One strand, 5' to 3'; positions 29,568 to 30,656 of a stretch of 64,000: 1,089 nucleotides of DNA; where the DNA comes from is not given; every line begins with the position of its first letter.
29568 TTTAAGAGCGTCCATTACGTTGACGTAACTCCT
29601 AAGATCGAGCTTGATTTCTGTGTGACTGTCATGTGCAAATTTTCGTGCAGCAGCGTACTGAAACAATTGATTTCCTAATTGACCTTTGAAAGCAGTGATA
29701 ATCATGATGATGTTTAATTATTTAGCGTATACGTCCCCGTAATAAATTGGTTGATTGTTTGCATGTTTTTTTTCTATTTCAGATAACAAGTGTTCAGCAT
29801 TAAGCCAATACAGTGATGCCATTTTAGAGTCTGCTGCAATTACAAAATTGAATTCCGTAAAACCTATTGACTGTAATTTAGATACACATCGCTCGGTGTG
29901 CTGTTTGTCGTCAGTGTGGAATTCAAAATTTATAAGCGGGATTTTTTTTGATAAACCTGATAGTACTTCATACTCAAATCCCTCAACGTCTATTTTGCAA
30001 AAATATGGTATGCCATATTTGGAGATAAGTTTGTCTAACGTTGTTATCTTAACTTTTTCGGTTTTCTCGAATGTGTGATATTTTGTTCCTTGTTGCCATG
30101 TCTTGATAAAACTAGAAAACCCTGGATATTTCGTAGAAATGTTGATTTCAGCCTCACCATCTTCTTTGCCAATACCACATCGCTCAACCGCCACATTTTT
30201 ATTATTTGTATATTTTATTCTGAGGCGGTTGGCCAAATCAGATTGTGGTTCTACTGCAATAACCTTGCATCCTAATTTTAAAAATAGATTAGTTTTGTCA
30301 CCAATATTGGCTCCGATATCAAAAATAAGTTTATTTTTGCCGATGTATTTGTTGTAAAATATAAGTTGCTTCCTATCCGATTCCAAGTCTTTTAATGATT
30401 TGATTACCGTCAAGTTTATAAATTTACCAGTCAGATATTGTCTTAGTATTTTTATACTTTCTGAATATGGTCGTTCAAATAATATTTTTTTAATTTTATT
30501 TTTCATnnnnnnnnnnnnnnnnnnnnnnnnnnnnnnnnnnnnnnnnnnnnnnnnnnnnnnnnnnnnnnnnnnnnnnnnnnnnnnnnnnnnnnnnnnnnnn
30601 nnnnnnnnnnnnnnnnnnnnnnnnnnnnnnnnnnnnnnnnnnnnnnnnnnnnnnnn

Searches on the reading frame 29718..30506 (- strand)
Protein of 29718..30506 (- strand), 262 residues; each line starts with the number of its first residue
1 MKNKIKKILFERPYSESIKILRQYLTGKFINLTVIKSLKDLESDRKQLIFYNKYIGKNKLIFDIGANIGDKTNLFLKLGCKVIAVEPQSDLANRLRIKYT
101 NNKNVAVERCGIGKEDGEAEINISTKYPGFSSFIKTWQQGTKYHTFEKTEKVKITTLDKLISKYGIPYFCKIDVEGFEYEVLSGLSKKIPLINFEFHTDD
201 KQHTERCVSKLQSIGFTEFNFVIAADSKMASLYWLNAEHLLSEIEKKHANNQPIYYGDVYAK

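Call 8: search_protein_families(library=pfam, proteins=[window:29718-30506:-], max_evalue=0.0001)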
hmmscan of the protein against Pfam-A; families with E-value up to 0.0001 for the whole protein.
window:29718-30506:- (262 aa): 2 families
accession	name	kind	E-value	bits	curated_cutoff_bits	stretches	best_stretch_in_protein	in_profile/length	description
PF05050.19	Methyltransf_21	-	3.7e-18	66.7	22.7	1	63-199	1-151/173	Methyltransferase FkbM domain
PF05575.17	V_cholerae_RfbT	-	5e-05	23.2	27.9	1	58-185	80-210/286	Vibrio cholerae RfbT protein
